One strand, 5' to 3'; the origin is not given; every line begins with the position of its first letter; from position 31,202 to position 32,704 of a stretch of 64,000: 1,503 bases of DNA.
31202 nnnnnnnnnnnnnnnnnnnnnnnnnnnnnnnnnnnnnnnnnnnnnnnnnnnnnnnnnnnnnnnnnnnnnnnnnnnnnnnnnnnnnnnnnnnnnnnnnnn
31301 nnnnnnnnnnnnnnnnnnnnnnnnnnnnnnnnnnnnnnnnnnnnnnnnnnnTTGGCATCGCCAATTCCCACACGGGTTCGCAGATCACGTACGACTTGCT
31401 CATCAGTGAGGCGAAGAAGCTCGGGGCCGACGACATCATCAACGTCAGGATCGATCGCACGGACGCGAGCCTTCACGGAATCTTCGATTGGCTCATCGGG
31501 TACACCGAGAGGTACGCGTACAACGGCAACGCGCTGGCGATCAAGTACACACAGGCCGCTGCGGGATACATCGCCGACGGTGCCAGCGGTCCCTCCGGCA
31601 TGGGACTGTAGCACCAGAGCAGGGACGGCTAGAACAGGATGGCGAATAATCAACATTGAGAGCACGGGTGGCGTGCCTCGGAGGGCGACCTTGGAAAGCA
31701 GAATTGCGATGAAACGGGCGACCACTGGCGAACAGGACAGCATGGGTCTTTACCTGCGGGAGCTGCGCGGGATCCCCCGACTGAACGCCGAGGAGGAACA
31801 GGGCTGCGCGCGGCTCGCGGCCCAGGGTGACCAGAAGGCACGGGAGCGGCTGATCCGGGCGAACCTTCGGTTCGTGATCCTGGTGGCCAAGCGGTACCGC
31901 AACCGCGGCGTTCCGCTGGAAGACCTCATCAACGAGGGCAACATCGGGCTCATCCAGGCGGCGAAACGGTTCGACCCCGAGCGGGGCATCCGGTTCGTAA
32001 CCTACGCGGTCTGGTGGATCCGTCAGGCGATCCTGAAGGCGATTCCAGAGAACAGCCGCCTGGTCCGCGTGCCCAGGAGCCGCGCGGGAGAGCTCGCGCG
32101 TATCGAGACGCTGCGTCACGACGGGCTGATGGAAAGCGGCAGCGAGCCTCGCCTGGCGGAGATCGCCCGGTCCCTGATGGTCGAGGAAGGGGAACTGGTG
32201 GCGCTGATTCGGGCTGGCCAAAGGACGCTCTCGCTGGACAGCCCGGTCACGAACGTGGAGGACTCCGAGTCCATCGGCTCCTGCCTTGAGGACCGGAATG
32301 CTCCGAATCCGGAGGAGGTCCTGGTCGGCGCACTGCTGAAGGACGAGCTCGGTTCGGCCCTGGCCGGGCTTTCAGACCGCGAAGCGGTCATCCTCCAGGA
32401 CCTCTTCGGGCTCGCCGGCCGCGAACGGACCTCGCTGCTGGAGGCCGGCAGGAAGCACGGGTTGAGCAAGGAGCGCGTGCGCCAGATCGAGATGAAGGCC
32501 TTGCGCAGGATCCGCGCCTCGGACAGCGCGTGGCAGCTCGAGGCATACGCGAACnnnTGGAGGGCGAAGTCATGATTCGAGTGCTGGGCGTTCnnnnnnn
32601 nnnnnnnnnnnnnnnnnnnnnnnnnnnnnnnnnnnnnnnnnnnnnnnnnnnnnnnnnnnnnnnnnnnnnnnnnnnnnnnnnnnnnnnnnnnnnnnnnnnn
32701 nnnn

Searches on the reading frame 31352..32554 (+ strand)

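Call 12: search_protein_families(library=pfam, proteins=[window:31352-32554:+], max_evalue=0.001)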
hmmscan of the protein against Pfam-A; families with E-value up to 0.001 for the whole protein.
window:31352-32554:+ (401 aa): 4 families
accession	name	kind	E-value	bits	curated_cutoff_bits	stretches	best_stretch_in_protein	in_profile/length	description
PF04542.20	Sigma70_r2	-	1.5e-20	73.2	24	1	167-235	1-69/71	Sigma-70 region 2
PF04545.22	Sigma70_r4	-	4.1e-10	39.5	24.1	1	336-389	1-50/50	Sigma-70, region 4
PF04539.22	Sigma70_r3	-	2.5e-07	31.1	25.3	1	259-322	14-76/78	Sigma-70 region 3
PF00140.25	Sigma70_r1_2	-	1.1e-06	28.9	22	1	129-161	1-33/34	Sigma-70 factor, region 1.2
